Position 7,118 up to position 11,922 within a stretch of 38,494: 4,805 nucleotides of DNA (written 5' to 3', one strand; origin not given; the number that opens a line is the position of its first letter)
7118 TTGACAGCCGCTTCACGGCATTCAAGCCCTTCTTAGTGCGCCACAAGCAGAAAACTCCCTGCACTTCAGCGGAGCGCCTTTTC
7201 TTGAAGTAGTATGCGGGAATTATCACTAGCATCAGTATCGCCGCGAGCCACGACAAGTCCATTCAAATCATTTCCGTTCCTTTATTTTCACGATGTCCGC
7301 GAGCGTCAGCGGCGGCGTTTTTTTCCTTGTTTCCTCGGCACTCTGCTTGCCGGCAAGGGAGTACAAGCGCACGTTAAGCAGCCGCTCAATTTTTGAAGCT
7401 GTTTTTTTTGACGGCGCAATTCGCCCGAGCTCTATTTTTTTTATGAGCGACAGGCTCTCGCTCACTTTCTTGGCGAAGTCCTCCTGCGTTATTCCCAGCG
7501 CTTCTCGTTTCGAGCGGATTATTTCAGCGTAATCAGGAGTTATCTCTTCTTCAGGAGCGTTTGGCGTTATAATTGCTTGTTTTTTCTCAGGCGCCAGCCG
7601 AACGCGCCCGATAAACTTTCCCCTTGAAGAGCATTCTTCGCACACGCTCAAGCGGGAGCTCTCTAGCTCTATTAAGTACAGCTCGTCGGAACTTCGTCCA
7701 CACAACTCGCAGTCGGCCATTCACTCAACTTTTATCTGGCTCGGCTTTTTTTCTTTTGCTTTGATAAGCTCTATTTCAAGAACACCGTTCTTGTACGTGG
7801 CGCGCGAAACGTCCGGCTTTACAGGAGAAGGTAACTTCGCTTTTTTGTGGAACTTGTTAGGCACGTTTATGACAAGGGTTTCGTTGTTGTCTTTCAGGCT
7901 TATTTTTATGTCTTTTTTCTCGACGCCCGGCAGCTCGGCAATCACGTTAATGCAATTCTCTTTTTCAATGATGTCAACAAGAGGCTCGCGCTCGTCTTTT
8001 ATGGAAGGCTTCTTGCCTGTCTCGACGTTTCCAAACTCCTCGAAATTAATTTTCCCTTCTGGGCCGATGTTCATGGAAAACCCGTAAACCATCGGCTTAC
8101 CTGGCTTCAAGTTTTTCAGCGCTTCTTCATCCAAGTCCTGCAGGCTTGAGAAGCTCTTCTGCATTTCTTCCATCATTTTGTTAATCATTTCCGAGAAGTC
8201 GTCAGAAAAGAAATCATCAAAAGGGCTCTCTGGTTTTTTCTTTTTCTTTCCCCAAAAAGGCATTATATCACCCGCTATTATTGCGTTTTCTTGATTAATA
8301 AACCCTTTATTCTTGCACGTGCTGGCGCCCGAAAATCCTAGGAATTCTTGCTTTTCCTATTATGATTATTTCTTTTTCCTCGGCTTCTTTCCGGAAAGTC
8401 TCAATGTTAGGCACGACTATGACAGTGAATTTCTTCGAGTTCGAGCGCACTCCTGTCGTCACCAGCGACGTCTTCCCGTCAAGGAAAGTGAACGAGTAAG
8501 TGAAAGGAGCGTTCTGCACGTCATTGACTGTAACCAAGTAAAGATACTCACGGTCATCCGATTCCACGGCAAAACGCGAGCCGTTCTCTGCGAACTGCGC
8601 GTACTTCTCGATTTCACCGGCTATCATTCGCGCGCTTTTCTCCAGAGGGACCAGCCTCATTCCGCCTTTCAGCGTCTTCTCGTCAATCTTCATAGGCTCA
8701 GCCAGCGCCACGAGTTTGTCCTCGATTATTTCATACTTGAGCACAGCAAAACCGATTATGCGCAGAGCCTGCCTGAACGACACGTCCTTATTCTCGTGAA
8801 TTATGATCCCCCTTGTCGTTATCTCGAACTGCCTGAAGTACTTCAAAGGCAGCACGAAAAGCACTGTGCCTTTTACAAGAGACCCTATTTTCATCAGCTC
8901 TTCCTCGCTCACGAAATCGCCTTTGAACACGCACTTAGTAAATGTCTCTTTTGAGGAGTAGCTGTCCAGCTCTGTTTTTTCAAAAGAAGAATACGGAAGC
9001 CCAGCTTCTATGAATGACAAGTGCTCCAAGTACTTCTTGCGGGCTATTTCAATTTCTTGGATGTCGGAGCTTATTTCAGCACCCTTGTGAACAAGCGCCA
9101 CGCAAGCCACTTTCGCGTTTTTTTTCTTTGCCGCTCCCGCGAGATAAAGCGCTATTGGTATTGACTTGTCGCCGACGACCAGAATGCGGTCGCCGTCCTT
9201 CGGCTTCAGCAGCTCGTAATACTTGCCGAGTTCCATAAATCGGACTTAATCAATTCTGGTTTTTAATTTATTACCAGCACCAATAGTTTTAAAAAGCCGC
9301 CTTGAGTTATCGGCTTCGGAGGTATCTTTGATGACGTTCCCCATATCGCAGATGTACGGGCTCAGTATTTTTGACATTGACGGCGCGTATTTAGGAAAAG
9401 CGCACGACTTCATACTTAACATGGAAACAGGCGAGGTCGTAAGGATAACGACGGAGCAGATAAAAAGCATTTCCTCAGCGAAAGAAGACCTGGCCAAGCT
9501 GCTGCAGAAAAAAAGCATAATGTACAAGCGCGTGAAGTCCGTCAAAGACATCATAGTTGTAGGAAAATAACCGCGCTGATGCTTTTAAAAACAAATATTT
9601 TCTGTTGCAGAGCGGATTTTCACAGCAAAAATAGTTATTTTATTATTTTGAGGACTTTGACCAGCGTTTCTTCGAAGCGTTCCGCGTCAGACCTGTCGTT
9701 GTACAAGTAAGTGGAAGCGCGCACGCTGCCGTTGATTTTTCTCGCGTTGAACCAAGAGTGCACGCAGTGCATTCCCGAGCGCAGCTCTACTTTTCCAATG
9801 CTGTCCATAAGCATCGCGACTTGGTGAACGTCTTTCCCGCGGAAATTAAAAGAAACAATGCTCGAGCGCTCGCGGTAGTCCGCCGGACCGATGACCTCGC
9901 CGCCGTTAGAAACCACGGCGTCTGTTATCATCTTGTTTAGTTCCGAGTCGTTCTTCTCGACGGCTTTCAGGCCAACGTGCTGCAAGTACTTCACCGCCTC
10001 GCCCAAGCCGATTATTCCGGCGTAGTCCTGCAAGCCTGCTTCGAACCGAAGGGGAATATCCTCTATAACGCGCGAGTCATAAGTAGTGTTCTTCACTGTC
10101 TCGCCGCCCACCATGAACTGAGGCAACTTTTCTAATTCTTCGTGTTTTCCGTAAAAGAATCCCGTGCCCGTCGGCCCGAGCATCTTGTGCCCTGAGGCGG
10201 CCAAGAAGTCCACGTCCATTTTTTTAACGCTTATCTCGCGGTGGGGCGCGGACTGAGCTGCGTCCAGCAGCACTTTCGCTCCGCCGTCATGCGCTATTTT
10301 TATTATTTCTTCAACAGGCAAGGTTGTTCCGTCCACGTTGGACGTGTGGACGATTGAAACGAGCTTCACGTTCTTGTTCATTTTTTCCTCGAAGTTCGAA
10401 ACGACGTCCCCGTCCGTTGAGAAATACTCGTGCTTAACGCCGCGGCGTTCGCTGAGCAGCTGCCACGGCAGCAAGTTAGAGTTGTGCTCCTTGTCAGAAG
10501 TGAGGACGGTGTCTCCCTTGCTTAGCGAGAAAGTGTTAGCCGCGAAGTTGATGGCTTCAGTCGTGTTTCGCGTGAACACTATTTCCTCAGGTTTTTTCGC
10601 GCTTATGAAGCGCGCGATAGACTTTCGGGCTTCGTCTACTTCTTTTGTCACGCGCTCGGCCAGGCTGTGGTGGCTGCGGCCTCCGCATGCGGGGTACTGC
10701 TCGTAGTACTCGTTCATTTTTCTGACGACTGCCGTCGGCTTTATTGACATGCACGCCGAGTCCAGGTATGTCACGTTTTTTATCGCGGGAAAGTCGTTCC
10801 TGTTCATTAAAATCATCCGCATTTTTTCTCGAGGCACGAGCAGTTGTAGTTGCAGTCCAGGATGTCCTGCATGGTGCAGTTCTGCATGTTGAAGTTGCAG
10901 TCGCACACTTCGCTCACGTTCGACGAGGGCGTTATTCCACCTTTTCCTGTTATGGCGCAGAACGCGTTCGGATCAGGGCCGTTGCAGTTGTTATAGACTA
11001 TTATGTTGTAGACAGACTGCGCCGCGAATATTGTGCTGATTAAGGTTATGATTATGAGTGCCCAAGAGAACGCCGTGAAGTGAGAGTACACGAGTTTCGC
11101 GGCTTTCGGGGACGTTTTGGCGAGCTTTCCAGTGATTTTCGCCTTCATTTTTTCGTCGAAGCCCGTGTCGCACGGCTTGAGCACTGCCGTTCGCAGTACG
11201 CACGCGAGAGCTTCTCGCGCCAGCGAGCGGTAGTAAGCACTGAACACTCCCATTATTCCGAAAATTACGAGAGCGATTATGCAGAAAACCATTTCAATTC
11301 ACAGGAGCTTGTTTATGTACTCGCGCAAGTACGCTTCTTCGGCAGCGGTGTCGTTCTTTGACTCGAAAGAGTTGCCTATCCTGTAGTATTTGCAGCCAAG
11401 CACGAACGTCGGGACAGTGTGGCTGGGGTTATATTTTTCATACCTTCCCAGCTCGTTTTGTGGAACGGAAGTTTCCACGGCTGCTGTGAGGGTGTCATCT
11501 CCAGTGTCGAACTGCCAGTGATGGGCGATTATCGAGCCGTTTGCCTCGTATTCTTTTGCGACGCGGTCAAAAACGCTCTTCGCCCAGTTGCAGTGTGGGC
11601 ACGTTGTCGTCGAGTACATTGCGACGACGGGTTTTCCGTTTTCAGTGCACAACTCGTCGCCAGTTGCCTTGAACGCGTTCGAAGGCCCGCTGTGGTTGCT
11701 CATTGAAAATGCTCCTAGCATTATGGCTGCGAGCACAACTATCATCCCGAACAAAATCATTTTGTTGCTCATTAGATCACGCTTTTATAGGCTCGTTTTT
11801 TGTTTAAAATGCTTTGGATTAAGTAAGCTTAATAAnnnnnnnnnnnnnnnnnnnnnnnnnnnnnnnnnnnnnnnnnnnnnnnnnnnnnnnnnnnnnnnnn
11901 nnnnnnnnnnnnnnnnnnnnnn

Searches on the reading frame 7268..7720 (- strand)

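Call 31: search_protein_families(library=pfam, max_evalue=0.001, proteins=[window:7268-7720:-])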
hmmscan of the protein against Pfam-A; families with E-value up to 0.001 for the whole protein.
window:7268-7720:- (150 aa): 3 families
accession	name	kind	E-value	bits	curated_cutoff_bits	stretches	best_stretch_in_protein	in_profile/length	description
PF01381.28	HTH_3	-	4.6e-13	49.4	23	1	68-119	1-52/55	Helix-turn-helix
PF12844.13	HTH_19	-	5.4e-06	26.6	30.2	1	66-118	2-54/64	Helix-turn-helix domain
PF13560.12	HTH_31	-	2e-05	25.3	27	1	68-116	6-55/64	Helix-turn-helix domain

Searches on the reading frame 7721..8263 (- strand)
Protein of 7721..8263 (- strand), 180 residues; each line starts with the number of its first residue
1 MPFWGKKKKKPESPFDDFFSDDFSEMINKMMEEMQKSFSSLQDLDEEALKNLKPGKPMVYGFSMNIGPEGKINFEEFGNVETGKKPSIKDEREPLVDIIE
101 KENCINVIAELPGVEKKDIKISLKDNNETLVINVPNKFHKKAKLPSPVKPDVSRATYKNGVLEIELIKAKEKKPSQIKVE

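Call 31: search_protein_families(library=pfam, max_evalue=0.001, proteins=[window:7721-8263:-])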
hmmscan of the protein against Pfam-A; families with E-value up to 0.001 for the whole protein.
window:7721-8263:- (180 aa): 3 families
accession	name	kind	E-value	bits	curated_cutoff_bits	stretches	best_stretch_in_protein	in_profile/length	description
PF00011.27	HSP20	-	1e-09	38.9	20.8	1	136-179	55-101/102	Hsp20/alpha crystallin family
PF17886.7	ArsA_HSP20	-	3.2e-06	27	22.5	1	107-165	6-62/63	HSP20-like domain found in ArsA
PF04969.22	CS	-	0.00011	23.5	21.3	1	101-168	8-78/78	CS domain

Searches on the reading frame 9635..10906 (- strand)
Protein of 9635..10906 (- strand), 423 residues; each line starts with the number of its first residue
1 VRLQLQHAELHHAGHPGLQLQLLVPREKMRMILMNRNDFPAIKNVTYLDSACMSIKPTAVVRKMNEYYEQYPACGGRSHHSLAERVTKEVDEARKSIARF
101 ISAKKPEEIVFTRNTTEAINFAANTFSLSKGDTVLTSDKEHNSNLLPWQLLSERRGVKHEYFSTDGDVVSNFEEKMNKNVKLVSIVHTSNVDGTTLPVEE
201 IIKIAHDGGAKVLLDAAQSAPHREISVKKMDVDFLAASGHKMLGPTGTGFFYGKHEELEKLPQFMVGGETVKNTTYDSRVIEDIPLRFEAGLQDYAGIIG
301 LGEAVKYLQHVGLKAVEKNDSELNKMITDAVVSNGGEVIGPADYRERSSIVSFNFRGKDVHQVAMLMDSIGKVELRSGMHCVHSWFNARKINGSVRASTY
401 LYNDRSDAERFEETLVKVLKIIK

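Call 42: search_protein_families(library=pfam, max_evalue=0.001, proteins=[window:9635-10906:-])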
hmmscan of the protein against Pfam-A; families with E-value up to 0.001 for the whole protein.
window:9635-10906:- (423 aa): 3 families
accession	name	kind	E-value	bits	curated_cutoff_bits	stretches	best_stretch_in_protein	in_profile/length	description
PF00266.25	Aminotran_5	-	6.4e-109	364.8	21.5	1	46-411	1-371/371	Aminotransferase class-V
PF01053.26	Cys_Met_Meta_PP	-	1.6e-05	24.1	27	1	125-244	85-201/381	Cys/Met metabolism PLP-dependent enzyme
PF00155.27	Aminotran_1_2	-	8.9e-05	22.3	19.7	1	87-219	40-189/361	Aminotransferase class I and II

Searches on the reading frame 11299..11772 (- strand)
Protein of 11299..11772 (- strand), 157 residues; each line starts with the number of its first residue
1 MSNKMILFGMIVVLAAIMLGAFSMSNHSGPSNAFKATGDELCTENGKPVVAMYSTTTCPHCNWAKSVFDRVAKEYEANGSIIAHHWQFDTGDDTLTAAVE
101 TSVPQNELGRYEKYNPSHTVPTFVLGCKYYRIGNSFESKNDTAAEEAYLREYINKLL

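Call 42: search_protein_families(library=pfam, max_evalue=0.001, proteins=[window:11299-11772:-])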
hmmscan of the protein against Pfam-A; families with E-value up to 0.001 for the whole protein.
window:11299-11772:- (157 aa): 1 family
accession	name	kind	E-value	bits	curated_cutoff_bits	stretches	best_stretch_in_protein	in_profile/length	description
PF00462.30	Glutaredoxin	-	0.00038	21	22.9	0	50-76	1-27/60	Glutaredoxin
